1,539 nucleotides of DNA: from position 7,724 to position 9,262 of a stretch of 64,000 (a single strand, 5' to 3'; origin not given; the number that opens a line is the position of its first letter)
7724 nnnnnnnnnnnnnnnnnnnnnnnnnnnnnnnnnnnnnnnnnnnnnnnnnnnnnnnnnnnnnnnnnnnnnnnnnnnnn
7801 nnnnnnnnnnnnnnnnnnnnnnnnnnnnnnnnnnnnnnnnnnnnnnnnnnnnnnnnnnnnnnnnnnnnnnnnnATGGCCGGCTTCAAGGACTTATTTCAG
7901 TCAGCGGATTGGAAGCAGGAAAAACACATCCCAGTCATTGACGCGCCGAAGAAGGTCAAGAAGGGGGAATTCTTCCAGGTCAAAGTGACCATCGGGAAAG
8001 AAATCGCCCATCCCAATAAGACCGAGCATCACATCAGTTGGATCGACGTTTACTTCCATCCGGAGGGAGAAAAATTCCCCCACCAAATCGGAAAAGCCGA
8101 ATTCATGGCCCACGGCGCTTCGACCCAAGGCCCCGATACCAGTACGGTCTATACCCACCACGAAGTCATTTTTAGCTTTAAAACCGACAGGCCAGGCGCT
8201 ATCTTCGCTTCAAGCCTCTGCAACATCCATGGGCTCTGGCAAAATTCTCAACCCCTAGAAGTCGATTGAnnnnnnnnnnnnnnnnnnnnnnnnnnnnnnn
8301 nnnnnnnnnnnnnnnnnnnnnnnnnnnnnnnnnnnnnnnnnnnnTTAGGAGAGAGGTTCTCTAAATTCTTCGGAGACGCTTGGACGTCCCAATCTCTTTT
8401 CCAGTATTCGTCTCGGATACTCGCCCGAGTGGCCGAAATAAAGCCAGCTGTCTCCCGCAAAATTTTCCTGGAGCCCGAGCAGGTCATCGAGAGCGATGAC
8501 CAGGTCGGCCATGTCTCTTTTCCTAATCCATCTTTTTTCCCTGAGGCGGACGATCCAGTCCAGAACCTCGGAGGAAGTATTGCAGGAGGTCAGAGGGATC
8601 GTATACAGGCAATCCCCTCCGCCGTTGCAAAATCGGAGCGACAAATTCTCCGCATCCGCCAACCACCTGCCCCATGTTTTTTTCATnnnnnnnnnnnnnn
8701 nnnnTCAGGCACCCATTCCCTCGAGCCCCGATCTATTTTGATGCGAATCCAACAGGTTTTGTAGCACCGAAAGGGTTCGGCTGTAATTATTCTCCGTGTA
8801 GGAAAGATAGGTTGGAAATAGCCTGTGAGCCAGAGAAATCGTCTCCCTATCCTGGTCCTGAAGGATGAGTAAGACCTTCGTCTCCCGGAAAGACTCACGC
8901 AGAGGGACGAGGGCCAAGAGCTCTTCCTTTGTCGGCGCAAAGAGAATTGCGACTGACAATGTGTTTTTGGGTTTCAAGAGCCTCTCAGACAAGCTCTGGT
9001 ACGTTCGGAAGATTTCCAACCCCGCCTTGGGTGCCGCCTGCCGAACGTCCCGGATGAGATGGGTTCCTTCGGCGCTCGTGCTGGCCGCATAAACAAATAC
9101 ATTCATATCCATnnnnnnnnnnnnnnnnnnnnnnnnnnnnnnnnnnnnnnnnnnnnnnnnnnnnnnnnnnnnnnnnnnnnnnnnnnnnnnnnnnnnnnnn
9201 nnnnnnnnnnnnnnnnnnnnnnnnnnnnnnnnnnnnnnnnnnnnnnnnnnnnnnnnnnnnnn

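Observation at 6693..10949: Two paralogous pseudo-receiver genes with sigma54-type promoters flanking a superoxide reductase, next to an NtrC-family activator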

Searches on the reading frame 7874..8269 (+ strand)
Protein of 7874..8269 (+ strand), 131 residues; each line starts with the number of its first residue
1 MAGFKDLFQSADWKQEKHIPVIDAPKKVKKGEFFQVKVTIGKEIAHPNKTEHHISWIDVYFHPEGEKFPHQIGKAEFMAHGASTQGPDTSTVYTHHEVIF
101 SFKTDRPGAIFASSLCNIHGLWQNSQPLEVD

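Call 3: search_protein_families(library=pfam, proteins=[window:7874-8269:+], max_evalue=0.1)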
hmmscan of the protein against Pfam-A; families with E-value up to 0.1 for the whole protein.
window:7874-8269:+ (131 aa): 1 family
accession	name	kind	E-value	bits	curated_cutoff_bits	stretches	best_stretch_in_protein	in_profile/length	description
PF01880.24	Desulfoferrodox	-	5.1e-33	114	22.2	1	11-124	2-97/98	Desulfoferrodoxin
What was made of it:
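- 7874..8269 (+): 1Fe superoxide reductase (neelaredoxin type), 131 aa. Pfam Desulfoferrodox 5.1e-33, covering 2-97 of 98 profile positions (call 3).
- Checked: Neighbouring genes (call 3): 7874-8269(+) is a Desulfoferrodoxin-family protein (Pfam 5e-33).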

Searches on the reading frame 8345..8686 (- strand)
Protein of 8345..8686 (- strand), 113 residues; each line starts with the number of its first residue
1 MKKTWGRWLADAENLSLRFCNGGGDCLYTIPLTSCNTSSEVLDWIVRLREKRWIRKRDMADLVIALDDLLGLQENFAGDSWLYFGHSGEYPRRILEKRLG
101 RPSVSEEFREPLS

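Call 3: search_protein_families(library=pfam, proteins=[window:8345-8686:-], max_evalue=0.1)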
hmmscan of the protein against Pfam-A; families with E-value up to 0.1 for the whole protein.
window:8345-8686:- (113 aa): 0 families

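Call 73: search_protein_families(library=pfam, proteins=[window:8345-8686:-], max_evalue=0.001)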
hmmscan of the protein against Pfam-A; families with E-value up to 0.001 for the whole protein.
window:8345-8686:- (113 aa): 0 families

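Call 77: search_protein_families(library=padloc, proteins=[window:8345-8686:-], max_evalue=0.01)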
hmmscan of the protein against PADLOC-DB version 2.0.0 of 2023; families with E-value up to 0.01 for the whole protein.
window:8345-8686:- (113 aa): 0 families
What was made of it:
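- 8345..8686 (-): 113-aa gene of unknown function, second gene of the paralog-2 operon (19-nt gap). No Pfam or PADLOC match (calls 3, 73, 77).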

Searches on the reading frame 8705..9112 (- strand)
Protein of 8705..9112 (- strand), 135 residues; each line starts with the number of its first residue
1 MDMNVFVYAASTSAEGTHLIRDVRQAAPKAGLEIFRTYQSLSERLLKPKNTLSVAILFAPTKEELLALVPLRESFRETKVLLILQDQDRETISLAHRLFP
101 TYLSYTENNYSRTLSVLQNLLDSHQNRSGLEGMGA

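Call 3: search_protein_families(library=pfam, proteins=[window:8705-9112:-], max_evalue=0.1)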
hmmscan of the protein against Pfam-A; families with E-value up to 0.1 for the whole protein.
window:8705-9112:- (135 aa): 1 family
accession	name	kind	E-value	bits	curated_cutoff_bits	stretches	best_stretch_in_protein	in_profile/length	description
PF23180.1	ALE2_N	-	0.074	13.6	27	0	66-102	73-109/120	Receptor-like PK ALE2 N-terminal domain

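Call 9: find_homologous_proteins(query=window:8705-9112:-)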
Query window:8705-9112:- (135 aa): 6 proteins with E <= 0.001 among 48 candidates.
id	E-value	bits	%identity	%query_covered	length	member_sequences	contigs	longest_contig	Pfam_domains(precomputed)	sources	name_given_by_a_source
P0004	1.6e-79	282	100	100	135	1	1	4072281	-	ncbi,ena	-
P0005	8.9e-73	260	90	99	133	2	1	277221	-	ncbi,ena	-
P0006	1.4e-68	246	86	99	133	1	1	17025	-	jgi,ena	-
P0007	1.4e-65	237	81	99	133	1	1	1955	-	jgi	jgi:hypothetical protein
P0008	2.7e-65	236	81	99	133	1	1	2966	-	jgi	jgi:hypothetical protein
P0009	2.0e-46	175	66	93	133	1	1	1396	-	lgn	-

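Call 14: find_encoding_contigs(protein=P0005, flank=10000, max_places=4)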
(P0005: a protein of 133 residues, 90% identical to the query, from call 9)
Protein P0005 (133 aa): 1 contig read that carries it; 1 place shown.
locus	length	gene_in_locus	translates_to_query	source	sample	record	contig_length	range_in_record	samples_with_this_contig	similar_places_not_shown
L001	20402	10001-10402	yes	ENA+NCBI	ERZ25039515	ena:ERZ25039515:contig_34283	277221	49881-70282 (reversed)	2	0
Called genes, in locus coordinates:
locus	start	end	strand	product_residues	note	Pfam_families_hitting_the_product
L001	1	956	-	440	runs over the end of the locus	PF15902:Sortilin-Vps10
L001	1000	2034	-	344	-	PF02012:BNR (faint), PF15902:Sortilin-Vps10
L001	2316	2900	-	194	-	-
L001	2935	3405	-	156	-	-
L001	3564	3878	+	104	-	PF12773:DZR (weak), PF13240:Zn_Ribbon_1 (weak)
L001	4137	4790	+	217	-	PF01040:UbiA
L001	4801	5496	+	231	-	PF02517:Rce1-like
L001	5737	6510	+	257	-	PF01643:Acyl-ACP_TE, PF20791:Acyl-ACP_TE_C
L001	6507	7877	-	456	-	PF07992:Pyr_redox_2, PF13738:Pyr_redox_3, PF00070:Pyr_redox, PF02852:Pyr_redox_dim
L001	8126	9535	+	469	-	PF00072:Response_reg, PF00158:Sigma54_activat, PF01078:Mg_chelatase (faint), PF14532:Sigma54_activ_2, PF00004:AAA (weak), PF07724:AAA_2 (weak), PF07728:AAA_5, PF25601:AAA_lid_14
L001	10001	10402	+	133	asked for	-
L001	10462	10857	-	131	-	PF01880:Desulfoferrodox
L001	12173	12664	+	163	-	-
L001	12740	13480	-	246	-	-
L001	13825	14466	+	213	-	-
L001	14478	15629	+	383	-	-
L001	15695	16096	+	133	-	-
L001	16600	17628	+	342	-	PF03150:CCP_MauG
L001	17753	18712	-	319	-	PF01370:Epimerase, PF16363:GDP_Man_Dehyd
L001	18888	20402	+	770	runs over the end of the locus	PF04389:Peptidase_M28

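Call 16: find_encoding_contigs(protein=P0006, flank=10000, max_places=4)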
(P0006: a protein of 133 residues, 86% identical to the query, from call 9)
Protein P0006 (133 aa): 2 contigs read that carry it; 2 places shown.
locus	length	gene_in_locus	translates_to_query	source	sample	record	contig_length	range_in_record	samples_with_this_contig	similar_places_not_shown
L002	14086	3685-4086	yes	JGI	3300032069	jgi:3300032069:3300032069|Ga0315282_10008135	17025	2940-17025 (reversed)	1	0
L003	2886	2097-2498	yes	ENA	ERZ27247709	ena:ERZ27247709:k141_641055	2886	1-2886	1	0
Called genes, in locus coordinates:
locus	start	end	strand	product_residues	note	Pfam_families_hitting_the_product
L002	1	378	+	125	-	?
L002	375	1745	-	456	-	PF07992:Pyr_redox_2, PF13738:Pyr_redox_3, PF00070:Pyr_redox, PF02852:Pyr_redox_dim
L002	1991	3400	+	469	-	PF00072:Response_reg, PF01078:Mg_chelatase (faint), PF00158:Sigma54_activat, PF14532:Sigma54_activ_2, PF00004:AAA (weak), PF07724:AAA_2 (weak), PF07728:AAA_5, PF25601:AAA_lid_14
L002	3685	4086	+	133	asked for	-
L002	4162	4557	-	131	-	PF01880:Desulfoferrodox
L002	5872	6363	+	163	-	-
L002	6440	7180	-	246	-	-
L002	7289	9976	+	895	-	PF01326:PPDK_N (faint)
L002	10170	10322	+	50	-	-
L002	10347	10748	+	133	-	-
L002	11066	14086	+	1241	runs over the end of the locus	PF01619:Pro_dh, PF00171:Aldedh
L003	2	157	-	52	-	?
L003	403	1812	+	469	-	PF00072:Response_reg, PF01078:Mg_chelatase (faint), PF00158:Sigma54_activat, PF14532:Sigma54_activ_2, PF00004:AAA (weak), PF07724:AAA_2 (weak), PF07728:AAA_5, PF25601:AAA_lid_14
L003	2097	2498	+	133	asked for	-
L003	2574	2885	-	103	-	?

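Call 20: search_protein_families(library=ncbifam, alignment_id=A2, max_evalue=0.01)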
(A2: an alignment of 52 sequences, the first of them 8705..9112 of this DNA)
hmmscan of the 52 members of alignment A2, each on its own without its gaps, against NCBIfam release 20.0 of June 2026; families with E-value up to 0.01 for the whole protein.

A. member 1, window:8705-9112:- (135 aa): 0 families

B. families by the number of members that match (of 52 scanned): 0 families

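Call 21: search_protein_families(library=pfam, alignment_id=A2, max_evalue=0.01)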
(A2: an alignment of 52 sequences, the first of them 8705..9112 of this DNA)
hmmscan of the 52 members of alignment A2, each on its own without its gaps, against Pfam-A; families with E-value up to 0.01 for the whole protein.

A. member 1, window:8705-9112:- (135 aa): 0 families

B. families by the number of members that match (of 52 scanned): 0 families
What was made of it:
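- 8705..9112 (-): Receiver-fold protein without phospho-acceptor site, paralog 2 (135 aa; orthologs start at Met3 and are 133 aa). No Pfam or NCBIfam match (calls 3, 20, 21).
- No known ligand-binding motif was found and no family model matched (calls 20, 21).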

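Call 30: predict_structure(alignment_id=A2)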
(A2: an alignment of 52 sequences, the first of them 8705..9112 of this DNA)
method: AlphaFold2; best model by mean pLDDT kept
length: 135 residues; sequences in the alignment: 52
mean_pLDDT: 90.3   pTM: 0.83
mean pLDDT of the five models: 90.3, 90.1, 90.0, 88.0, 87.9
residues with pLDDT >= 90: 98; 70-90: 27; 50-70: 10; < 50: 0
segments of 3 or more residues with pLDDT < 50: none
pLDDT, mean of each block of 10 residues (from residue 1): 88 90 94 94 83 89 96 92 96 97 91 94 83 64
secondary structure, 60 per line:
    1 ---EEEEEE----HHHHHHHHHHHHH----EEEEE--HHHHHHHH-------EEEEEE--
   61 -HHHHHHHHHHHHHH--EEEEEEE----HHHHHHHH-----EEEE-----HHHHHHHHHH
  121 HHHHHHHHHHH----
elements in order: E4-9 H14-26 E31-35 H38-45 E53-58 H62-75 E78-84 H89-96 E102-105 H111-131
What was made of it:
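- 8705..9112 (-): Model pLDDT 90.3 (call 30).
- On Response regulator receiver domain (Pfam PF00072, CheY-like): The AF2 model of paralog 2 has pLDDT 90.3, with strands and helices alternating E-H five times (call 30).
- Checked: An AlphaFold2 model has pLDDT 90.3 with five alternating beta-alpha units (call 30).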

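Call 38: find_homologous_proteins(query=A2, max_evalue=0.00001)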
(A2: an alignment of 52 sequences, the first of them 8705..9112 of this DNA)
Query A2 (52 sequences) (135 aa, profile of the alignment): 18 proteins with E <= 0.00001 among 8000 candidates.
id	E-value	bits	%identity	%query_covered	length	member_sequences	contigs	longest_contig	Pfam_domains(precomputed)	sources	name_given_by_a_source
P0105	6.5e-46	174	24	88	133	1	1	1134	-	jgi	jgi:hypothetical protein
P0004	1.9e-40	156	100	100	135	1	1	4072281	-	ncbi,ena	-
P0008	2.8e-40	156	81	99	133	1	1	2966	-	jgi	jgi:hypothetical protein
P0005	1.2e-39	153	90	99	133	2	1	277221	-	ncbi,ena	-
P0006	2.1e-38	149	86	99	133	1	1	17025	-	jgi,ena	-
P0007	1.8e-37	146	81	99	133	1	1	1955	-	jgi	jgi:hypothetical protein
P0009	5.2e-35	138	66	93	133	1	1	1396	-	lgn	-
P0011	4.9e-32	129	-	-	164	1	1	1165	-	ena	-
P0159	8.8e-32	128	-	-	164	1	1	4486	-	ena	-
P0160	2.1e-31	127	24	93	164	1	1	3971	-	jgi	jgi:hypothetical protein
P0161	5.2e-31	125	22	56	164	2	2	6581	-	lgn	-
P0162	8.6e-31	125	23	56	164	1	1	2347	-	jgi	jgi:hypothetical protein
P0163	1.3e-30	124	24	56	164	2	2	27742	-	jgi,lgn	jgi:hypothetical protein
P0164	5.8e-30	122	-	-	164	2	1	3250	-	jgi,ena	-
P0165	4.5e-29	119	-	-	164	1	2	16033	-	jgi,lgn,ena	-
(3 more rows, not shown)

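Call 48: search_solved_structures(query=A2, max_evalue=10, show_alignments=2)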
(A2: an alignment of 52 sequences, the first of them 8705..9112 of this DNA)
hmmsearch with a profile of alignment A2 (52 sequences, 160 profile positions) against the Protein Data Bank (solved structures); distinct sequences matched with E-value up to 10: 2.
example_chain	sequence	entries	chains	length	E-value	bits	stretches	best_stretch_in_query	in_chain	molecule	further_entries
7bqc_A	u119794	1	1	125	0.64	12.9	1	20-59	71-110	NF4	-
8fy4_B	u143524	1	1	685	1.3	11.9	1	112-154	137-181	CCR4-NOT transcription complex subunit 10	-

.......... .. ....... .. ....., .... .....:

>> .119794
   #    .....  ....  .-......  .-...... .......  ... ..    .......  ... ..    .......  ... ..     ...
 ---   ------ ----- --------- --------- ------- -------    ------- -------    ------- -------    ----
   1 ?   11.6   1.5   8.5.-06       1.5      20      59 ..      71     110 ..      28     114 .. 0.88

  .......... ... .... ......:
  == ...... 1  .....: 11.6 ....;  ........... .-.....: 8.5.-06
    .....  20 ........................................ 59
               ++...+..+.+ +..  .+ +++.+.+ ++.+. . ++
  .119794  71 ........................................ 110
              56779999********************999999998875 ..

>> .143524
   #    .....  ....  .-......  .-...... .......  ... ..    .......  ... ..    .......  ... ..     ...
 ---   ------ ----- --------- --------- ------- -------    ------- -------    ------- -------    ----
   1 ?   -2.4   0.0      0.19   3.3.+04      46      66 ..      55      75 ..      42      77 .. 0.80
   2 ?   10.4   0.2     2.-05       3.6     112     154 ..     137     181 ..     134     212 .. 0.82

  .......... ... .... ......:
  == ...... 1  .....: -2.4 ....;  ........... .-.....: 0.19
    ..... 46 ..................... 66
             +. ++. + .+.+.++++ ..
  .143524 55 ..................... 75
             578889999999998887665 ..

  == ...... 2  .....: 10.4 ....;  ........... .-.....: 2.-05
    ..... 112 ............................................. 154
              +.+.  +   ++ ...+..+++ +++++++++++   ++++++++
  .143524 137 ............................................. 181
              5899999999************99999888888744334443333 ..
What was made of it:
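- On Response regulator receiver domain (Pfam PF00072, CheY-like): A profile search of PDB sequences finds no receiver (call 48).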

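Call 55: find_encoding_contigs(protein=P0009, flank=5000, max_places=3)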
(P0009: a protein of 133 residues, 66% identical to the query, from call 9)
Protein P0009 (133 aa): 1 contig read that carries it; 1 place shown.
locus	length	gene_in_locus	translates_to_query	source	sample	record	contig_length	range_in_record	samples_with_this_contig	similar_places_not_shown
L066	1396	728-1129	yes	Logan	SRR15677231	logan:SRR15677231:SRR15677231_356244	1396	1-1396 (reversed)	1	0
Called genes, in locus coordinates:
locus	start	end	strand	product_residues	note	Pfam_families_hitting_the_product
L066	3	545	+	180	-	?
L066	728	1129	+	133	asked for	-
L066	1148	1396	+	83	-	?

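Call 62: find_encoding_contigs(protein=P0163, flank=6000, max_places=3)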
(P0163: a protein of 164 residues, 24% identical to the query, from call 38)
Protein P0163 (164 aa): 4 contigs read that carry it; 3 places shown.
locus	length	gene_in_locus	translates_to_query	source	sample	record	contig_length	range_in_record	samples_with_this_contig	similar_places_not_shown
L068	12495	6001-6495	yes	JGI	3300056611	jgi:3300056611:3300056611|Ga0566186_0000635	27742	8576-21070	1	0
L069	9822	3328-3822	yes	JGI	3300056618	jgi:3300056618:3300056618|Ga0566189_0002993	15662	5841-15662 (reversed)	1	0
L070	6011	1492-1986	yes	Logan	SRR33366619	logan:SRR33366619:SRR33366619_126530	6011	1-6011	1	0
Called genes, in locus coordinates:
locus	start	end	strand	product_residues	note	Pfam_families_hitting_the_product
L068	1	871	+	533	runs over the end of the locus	PF17425:Arylsulfotran_N, PF05935:Arylsulfotrans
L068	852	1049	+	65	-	-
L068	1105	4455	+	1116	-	PF14417:MEDS, PF00989:PAS, PF08448:PAS_4, PF13426:PAS_9, PF00989:PAS, PF08448:PAS_4, PF13426:PAS_9, PF08447:PAS_3, +6 more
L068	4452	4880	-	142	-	PF01880:Desulfoferrodox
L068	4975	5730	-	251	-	PF00156:Pribosyltran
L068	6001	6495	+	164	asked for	-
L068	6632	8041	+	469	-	PF00072:Response_reg, PF01078:Mg_chelatase (faint), PF00158:Sigma54_activat, PF14532:Sigma54_activ_2, PF07728:AAA_5 (weak), PF25601:AAA_lid_14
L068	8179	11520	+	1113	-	PF26549:Tricorn_N, PF07676:PD40 (weak), PF25174:Beta-prop_THOC3 (weak), PF26550:Tricorn_2nd, PF26549:Tricorn_N (weak), PF14684:Tricorn_C1, PF14685:PDZ_Tricorn, PF03572:Peptidase_S41, +4 more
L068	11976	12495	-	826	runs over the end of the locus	PF00069:Pkinase, PF01636:APH (faint), PF07714:PK_Tyr_Ser-Thr, PF03109:ABC1, PF14531:Kinase-like (weak), PF17667:Pkinase_fungal (weak), PF13414:TPR_11 (weak), PF13431:TPR_17 (weak), +8 more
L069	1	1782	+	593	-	?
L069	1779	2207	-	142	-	PF01880:Desulfoferrodox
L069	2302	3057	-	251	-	PF00156:Pribosyltran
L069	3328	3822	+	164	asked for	-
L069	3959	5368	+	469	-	PF00072:Response_reg, PF01078:Mg_chelatase (faint), PF00158:Sigma54_activat, PF14532:Sigma54_activ_2, PF07728:AAA_5 (weak), PF25601:AAA_lid_14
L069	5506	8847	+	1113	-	PF26549:Tricorn_N, PF07676:PD40 (weak), PF25174:Beta-prop_THOC3 (weak), PF26550:Tricorn_2nd, PF26549:Tricorn_N (weak), PF14684:Tricorn_C1, PF14685:PDZ_Tricorn, PF03572:Peptidase_S41, +4 more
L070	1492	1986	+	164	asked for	-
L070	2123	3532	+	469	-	PF00072:Response_reg, PF01078:Mg_chelatase (faint), PF00158:Sigma54_activat, PF14532:Sigma54_activ_2, PF07728:AAA_5 (weak), PF25601:AAA_lid_14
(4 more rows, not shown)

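Call 73: search_protein_families(library=pfam, proteins=[L001:10790-11503:-], max_evalue=0.001)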
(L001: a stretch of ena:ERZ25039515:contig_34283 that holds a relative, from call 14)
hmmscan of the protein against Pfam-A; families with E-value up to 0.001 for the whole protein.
L001:10790-11503:- (237 aa): 1 family
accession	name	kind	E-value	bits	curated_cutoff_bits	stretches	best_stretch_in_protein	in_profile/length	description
PF00156.33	Pribosyltran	-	9.2e-13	48.2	26.3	1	12-163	19-131/158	Phosphoribosyl transferase domain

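Call 77: search_protein_families(library=padloc, proteins=[window:8705-9112:-], max_evalue=0.01)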
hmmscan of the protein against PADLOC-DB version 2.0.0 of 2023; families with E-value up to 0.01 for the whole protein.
window:8705-9112:- (135 aa): 0 families
